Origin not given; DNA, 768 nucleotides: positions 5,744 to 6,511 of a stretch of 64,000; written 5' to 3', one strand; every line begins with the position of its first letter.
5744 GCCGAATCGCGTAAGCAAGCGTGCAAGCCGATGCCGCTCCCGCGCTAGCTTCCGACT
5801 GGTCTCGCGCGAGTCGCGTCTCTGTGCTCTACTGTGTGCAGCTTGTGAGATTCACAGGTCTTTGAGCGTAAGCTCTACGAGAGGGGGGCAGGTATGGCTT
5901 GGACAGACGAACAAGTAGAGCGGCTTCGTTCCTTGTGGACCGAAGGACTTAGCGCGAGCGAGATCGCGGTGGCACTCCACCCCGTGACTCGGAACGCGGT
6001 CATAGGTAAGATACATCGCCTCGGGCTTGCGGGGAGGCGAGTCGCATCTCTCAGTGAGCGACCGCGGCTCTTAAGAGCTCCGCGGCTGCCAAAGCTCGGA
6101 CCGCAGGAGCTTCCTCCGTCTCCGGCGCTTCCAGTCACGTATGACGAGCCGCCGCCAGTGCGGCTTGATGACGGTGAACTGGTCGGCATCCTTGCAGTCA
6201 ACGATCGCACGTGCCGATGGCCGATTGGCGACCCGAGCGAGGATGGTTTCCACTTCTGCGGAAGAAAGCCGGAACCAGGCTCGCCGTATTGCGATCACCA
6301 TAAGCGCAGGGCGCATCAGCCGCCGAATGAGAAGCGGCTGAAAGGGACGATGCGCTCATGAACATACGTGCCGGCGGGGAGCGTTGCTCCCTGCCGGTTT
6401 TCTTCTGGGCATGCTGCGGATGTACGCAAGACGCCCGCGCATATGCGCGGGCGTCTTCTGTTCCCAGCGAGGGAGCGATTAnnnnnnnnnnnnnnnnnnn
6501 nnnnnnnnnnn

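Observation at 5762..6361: GcrA-family regulator in a genome whose SOS box is Cheo-type, not alphaproteobacterial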

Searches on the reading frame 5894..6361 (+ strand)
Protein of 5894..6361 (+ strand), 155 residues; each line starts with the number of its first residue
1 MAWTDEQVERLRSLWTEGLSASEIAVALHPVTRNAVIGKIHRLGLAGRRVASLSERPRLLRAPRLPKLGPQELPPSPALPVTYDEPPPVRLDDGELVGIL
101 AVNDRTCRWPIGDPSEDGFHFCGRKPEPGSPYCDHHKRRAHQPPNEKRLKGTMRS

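Call 3: search_protein_families(library=pfam, proteins=[window:5894-6358:+], max_evalue=0.1)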
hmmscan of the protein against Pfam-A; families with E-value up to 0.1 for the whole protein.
window:5894-6358:+ (155 aa): 1 family
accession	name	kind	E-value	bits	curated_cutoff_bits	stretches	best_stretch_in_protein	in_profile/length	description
PF07750.17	GcrA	-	1.1e-42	146.5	26.9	1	1-148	1-152/155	GcrA cell cycle regulator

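Call 4: search_protein_families(library=ncbifam, proteins=[window:5894-6358:+], max_evalue=1)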
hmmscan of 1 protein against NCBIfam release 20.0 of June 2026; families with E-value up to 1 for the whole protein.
window:5894-6358:+ (155 aa): 2 families
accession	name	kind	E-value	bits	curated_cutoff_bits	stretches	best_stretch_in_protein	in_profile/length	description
NF050816.1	sig70cofacGcrA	equivalog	3.6e-40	138.1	280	1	1-150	1-159/173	cell cycle sigma 70 cofactor GcrA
NF045758.2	YlxM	equivalog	0.067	13.3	80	1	4-43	18-56/72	YlxM family DNA-binding protein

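Call 7: find_homologous_proteins(query=window:5894-6358:+)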
Query window:5894-6358:+ (155 aa): 7481 proteins with E <= 0.001 among 7593 candidates; the best 120 are listed.
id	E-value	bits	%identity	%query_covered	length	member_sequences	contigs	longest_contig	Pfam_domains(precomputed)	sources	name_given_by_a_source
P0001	4.0e-53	198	63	100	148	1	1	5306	PF07750.18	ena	-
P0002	5.5e-53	198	63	100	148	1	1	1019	PF07750.18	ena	-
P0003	1.1e-52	197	62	100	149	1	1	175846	PF07750.18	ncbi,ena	-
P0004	1.1e-52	197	61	100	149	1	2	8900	PF07750.18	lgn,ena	-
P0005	1.3e-52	196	63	100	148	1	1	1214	PF07750.18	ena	-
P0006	4.2e-52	195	62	100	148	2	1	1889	PF07750.18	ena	-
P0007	4.8e-52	195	59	97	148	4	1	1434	PF07750.18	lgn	-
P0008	1.5e-51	193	61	100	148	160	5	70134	PF07750.18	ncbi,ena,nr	ncbi:MAG: GcrA cell cycle regulator [Alphaproteobacteria bacterium]|nr:GcrA cell cycle regulator [Al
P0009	1.8e-51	193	58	100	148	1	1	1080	PF07750.18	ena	-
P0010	2.4e-51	192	60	95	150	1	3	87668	PF07750.18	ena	-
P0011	2.8e-51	192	62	100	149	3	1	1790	PF07750.18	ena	-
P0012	3.2e-51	192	61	100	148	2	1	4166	PF07750.18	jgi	jgi:GcrA cell cycle regulator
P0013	3.7e-51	192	61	92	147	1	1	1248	PF07750.18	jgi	-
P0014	8.6e-51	190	59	100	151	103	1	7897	PF07750.18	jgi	jgi:GcrA cell cycle regulator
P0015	9.8e-51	190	60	97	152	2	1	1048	PF07750.18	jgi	jgi:GcrA cell cycle regulator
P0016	9.8e-51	190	57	100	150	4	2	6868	PF07750.18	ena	-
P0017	1.0e-50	190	60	97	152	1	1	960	PF07750.18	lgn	-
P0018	1.0e-50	190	59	100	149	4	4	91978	PF07750.18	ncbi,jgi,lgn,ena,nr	ncbi:MAG TPA: GcrA family cell cycle regulator [Rhizomicrobium sp.]|jgi:GcrA cell cycle regulator|nr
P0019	1.1e-50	190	57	100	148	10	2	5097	PF07750.18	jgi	jgi:GcrA cell cycle regulator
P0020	1.6e-50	190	57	100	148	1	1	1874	PF07750.18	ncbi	-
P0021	1.8e-50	189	57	94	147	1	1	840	PF07750.18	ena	-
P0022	2.1e-50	189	57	94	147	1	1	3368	PF07750.18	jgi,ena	-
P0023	2.4e-50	189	59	100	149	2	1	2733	PF07750.18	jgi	jgi:GcrA cell cycle regulator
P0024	2.7e-50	189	61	100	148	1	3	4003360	PF07750.18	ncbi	-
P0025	2.8e-50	189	61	91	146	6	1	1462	PF07750.18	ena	-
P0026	3.0e-50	189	60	91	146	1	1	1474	PF07750.18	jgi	jgi:GcrA cell cycle regulator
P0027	3.8e-50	188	59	100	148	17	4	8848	PF07750.18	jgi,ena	-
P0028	4.7e-50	188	57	100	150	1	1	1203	PF07750.18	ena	-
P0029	5.4e-50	188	55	100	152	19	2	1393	PF07750.18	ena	-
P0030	5.5e-50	188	56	100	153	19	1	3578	PF07750.18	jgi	jgi:GcrA cell cycle regulator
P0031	5.5e-50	188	59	100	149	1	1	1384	PF07750.18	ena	-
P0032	5.8e-50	188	59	91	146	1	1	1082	PF07750.18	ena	-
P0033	7.2e-50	187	57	98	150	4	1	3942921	PF07750.18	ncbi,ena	-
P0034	7.8e-50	187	58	100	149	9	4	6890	PF07750.18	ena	-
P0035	8.5e-50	187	57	94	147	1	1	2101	PF07750.18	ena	-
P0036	8.8e-50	187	57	100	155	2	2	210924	PF07750.18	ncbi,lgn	-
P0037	9.4e-50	187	59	91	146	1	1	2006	PF07750.18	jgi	-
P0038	9.7e-50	187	57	94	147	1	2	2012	PF07750.18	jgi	jgi:GcrA cell cycle regulator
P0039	1.0e-49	187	59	91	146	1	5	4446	PF07750.18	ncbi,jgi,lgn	ncbi:MAG TPA: GcrA family cell cycle regulator [Rhizomicrobium sp.]|jgi:GcrA cell cycle regulator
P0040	1.1e-49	187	59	91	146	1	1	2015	PF07750.18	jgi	jgi:GcrA cell cycle regulator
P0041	1.2e-49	187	59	91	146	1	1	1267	PF07750.18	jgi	jgi:GcrA cell cycle regulator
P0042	1.3e-49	187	58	94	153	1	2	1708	PF07750.18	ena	-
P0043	1.4e-49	187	59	100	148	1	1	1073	PF07750.18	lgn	-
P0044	1.9e-49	186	58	99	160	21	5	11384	PF07750.18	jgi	jgi:GcrA cell cycle regulator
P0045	2.1e-49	186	57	100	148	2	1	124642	PF07750.18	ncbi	-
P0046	2.7e-49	186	58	99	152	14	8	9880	PF07750.18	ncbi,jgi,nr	ncbi:MAG TPA: GcrA family cell cycle regulator [Rhizomicrobium sp.]|jgi:GcrA cell cycle regulator|nr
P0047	3.2e-49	185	57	99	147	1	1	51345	PF07750.18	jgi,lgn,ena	-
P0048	3.3e-49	185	57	98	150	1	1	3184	PF07750.18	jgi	jgi:GcrA cell cycle regulator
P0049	3.3e-49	185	56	100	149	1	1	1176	PF07750.18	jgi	jgi:GcrA cell cycle regulator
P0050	4.2e-49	185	56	99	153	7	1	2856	PF07750.18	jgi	jgi:GcrA cell cycle regulator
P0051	4.5e-49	185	57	99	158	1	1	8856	PF07750.18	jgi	jgi:GcrA cell cycle regulator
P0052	4.7e-49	185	56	100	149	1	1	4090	PF07750.18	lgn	-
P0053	4.9e-49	185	60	99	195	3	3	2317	PF07750.18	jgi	jgi:GcrA cell cycle regulator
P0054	4.9e-49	185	58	99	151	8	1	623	PF07750.18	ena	-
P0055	5.6e-49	185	57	100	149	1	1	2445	PF07750.18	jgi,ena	-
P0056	5.7e-49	185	57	100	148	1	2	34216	PF07750.18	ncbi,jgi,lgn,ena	ncbi:MAG TPA: GcrA family cell cycle regulator [Rhizomicrobium sp.]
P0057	6.8e-49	184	58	99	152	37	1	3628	PF07750.18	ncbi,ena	-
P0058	7.3e-49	184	55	94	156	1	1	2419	PF07750.18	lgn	-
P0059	7.4e-49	184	59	95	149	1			PF07750.18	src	-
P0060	7.9e-49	184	58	92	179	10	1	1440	PF07750.18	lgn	-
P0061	1.0e-48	184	56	100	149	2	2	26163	PF07750.18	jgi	jgi:GcrA cell cycle regulator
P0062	1.2e-48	183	59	99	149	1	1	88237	PF07750.18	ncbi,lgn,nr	ncbi:MAG: GcrA cell cycle regulator [Proteobacteria bacterium]|nr:GcrA cell cycle regulator [Pseudom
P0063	1.2e-48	183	59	99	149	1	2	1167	PF07750.18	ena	-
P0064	1.3e-48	183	57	100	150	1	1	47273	PF07750.18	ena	-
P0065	1.4e-48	183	60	99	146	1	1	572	PF07750.18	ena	-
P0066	1.5e-48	183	58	95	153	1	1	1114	PF07750.18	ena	-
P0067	1.6e-48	183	60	94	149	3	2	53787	PF07750.18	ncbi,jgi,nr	ncbi:MAG TPA: GcrA family cell cycle regulator [Rhizomicrobium sp.]|nr:GcrA family cell cycle regula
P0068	1.7e-48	183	58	95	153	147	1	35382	PF07750.18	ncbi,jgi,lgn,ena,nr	ncbi:MAG TPA: GcrA family cell cycle regulator [Rhizomicrobium sp.]|nr:GcrA family cell cycle regula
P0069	1.9e-48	183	58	94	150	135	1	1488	PF07750.18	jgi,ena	-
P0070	1.9e-48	183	56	99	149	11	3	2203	PF07750.18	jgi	jgi:GcrA cell cycle regulator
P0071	2.4e-48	182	57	99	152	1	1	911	PF07750.18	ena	-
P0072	2.6e-48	182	59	94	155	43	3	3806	PF07750.18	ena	-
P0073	2.6e-48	182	58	100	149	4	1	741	PF07750.18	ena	-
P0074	2.7e-48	182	58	99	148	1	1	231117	PF07750.18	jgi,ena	jgi:GcrA cell cycle regulator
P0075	2.9e-48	182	57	100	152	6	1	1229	PF07750.18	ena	-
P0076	3.1e-48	182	54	99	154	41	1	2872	PF07750.18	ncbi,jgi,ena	jgi:GcrA cell cycle regulator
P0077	3.2e-48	182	58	100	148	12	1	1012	PF07750.18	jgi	jgi:GcrA cell cycle regulator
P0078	3.2e-48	182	57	99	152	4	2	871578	PF07750.18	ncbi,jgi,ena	-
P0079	3.2e-48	182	56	99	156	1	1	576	PF07750.18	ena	-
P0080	3.3e-48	182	58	95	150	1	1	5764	PF07750.18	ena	-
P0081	3.6e-48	182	57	99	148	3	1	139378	PF07750.18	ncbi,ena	-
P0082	3.6e-48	182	57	100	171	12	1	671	PF07750.18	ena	-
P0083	3.9e-48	182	57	100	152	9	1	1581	PF07750.18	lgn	-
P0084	4.0e-48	182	59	100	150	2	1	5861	PF07750.18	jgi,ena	-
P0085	4.4e-48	182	60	91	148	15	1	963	PF07750.18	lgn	-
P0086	5.0e-48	181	56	99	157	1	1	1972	PF07750.18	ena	-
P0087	6.0e-48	181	57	100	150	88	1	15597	PF07750.18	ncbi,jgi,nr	ncbi:MAG TPA: GcrA family cell cycle regulator [Rhizomicrobium sp.]|jgi:GcrA cell cycle regulator|nr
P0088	6.4e-48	181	57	95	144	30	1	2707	PF07750.18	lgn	-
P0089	7.0e-48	181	55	97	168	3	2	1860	PF07750.18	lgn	-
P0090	7.3e-48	181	56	99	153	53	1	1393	PF07750.18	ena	-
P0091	7.7e-48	181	57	100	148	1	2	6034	PF07750.18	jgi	jgi:GcrA cell cycle regulator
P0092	8.0e-48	181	57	100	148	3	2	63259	PF07750.18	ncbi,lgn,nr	ncbi:MAG TPA: GcrA family cell cycle regulator [Rhizomicrobium sp.]|nr:GcrA family cell cycle regula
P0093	1.0e-47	180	57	95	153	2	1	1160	PF07750.18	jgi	jgi:GcrA cell cycle regulator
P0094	1.3e-47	180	57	95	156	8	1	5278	PF07750.18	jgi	-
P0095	1.4e-47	180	57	99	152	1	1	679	PF07750.18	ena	-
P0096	1.4e-47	180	55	95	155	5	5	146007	PF07750.18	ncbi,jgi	jgi:GcrA cell cycle regulator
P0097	1.5e-47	180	57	91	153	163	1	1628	PF07750.18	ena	-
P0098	1.6e-47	180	57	100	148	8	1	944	PF07750.18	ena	-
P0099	1.6e-47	180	58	99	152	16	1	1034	PF07750.18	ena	-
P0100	1.8e-47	180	58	100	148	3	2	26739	PF07750.18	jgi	jgi:GcrA cell cycle regulator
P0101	1.8e-47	180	58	99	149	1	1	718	PF07750.18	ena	-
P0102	1.9e-47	180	56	99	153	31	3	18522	PF07750.18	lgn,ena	-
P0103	2.3e-47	179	55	99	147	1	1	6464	PF07750.18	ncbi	ncbi:MAG: GcrA family cell cycle regulator [Rhizomicrobium sp.]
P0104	2.5e-47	179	57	100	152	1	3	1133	PF07750.18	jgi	jgi:GcrA cell cycle regulator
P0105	2.6e-47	179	56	95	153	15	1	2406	PF07750.18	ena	-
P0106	3.0e-47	179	57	100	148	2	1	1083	PF07750.18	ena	-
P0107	3.0e-47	179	56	99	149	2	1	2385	PF07750.18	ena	-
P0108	3.0e-47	179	56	100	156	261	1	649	PF07750.18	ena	-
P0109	3.1e-47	179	57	97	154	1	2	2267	PF07750.18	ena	-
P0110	3.2e-47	179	57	100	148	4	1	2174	PF07750.18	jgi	jgi:GcrA cell cycle regulator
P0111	3.4e-47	179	56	99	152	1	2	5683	PF07750.18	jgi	jgi:GcrA cell cycle regulator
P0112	3.8e-47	179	55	94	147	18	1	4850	PF07750.18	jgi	jgi:GcrA cell cycle regulator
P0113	4.0e-47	179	57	100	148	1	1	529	PF07750.18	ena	-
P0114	4.0e-47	179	56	95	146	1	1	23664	PF07750.18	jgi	jgi:GcrA cell cycle regulator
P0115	4.2e-47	178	58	91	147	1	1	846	PF07750.18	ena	-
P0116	4.4e-47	178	57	100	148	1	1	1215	PF07750.18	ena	-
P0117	4.4e-47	178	57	95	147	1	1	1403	PF07750.18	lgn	-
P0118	5.1e-47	178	54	99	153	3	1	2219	PF07750.18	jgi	-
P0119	5.3e-47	178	54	99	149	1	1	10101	PF07750.18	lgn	-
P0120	6.4e-47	178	57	95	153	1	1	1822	PF07750.18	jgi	jgi:GcrA cell cycle regulator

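Call 8: find_encoding_contigs(protein=window:5894-6361:+, flank=10000)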
Protein window:5894-6361:+ (155 aa): no gene with exactly this product is on record in the collection.

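Call 18: find_encoding_contigs(protein=P0003, flank=8000, max_places=2)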
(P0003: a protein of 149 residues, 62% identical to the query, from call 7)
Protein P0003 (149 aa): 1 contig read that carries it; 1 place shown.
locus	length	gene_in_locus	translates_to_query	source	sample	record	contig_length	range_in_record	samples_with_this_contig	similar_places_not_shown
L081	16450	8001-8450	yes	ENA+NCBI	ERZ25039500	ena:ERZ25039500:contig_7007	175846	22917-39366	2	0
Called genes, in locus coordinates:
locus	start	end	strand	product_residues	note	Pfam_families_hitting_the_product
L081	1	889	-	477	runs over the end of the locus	PF01565:FAD_binding_4, PF02913:FAD-oxidase_C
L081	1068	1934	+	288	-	PF09955:DUF2189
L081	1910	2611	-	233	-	PF01430:HSP33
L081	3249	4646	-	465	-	-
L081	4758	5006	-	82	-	-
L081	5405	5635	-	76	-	PF00185:OTCace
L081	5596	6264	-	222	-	PF02729:OTCace_N, PF00185:OTCace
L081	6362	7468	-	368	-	PF00202:Aminotran_3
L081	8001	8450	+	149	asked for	PF07750:GcrA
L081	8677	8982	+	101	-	PF00255:GSHPx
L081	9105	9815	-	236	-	PF00072:Response_reg, PF00486:Trans_reg_C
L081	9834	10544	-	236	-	PF01895:PhoU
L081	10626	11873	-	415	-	PF08448:PAS_4 (weak), PF00512:HisKA, PF02518:HATPase_c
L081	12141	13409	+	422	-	PF00440:TetR_N, PF17932:TetR_C_24 (faint), PF00440:TetR_N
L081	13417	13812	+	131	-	PF00903:Glyoxalase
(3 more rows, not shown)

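Call 19: find_encoding_contigs(protein=P0001, flank=6000, max_places=2)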
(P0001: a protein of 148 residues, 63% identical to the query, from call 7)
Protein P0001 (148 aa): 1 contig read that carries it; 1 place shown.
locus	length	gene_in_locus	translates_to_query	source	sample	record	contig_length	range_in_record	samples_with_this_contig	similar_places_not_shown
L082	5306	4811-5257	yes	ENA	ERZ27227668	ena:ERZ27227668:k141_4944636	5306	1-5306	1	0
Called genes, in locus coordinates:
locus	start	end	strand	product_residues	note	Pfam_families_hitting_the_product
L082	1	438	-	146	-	?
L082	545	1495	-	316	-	PF01430:HSP33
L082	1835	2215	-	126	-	PF00903:Glyoxalase, PF18029:Glyoxalase_6 (faint)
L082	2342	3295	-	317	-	PF02729:OTCace_N, PF00185:OTCace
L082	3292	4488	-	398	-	PF00202:Aminotran_3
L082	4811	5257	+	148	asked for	PF07750:GcrA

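Call 22: search_dna_similar(query=window:5894-6358:+, collection=phages, mode=protein, max_rows=25)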
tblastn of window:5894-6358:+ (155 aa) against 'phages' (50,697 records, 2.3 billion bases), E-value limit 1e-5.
Records with a match: 13; places in all: 13; records where one place covers at least 80% of the query: 12.
Best place of each record, by identity: 60-80% 1; <60% 12.
By first word of the organism name: Caulobacter 9; Synechococcus 2; Brevundimonas 1; Phaeobacter 1.
By host as written in the record: Caulobacter vibrioides CB15 7; Caulobacter vibrioides 2; Synechococcus sp. 1; Synechococcus sp. PCC 7002 1; Brevundimonas goettingensis LVF2 1; Phaeobacter inhibens DSM 17395 1.
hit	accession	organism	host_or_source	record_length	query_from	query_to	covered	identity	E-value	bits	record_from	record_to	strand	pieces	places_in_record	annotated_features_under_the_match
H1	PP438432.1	Synechococcus phage Ssp-JY42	Synechococcus sp.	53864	2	152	97%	33.3%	1e-18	87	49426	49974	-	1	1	putative GcrA cell cycle regulator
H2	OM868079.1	Synechococcus phage Yong-M4-211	Synechococcus sp. PCC 7002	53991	2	152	97%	33.3%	1e-18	87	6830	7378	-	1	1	cell cycle regulatory protein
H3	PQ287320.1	Caulobacter phage BL57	Caulobacter vibrioides CB15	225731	2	154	99%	32.5%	4e-11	65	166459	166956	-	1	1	hypothetical protein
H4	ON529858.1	Brevundimonas phage vB_BgoS-Bajun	Brevundimonas goettingensis LVF2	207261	3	143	91%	30.0%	6e-8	56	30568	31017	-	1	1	cell cycle regulator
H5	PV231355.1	Caulobacter phage RBC11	Caulobacter vibrioides CB15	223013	3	143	91%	28.7%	8e-8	56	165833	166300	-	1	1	hypothetical protein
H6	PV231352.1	Caulobacter phage RBC63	Caulobacter vibrioides CB15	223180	3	143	91%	28.7%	8e-8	56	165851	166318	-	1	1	putative GcrA-like cell cycle regulator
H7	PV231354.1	Caulobacter phage RBC8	Caulobacter vibrioides CB15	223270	3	143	91%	28.7%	8e-8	56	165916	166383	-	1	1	hypothetical protein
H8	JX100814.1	Caulobacter phage CcrRogue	Caulobacter vibrioides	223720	3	143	91%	28.7%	8e-8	56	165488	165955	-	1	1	putative GcrA-like cell cycle regulator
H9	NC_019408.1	Caulobacter phage CcrRogue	Caulobacter vibrioides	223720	3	143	91%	28.7%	8e-8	56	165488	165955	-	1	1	putative GcrA-like cell cycle regulator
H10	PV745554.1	Caulobacter phage BL64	Caulobacter vibrioides CB15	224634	3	143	91%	28.7%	8e-8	56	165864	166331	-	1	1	GcrA-like cellcycle regulator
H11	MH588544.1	Caulobacter phage CcrBL10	Caulobacter vibrioides CB15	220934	3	143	91%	28.0%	3e-7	54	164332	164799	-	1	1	GcrA cell cycle regulator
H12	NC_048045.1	Caulobacter phage CcrBL10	Caulobacter vibrioides CB15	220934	3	143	91%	28.0%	3e-7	54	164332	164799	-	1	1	GcrA cell cycle regulator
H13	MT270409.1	Phaeobacter phage MD18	Phaeobacter inhibens DSM 17395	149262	1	45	29%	60.0%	1e-8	58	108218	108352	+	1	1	hypothetical protein | DNA polymerase III epsilon subunit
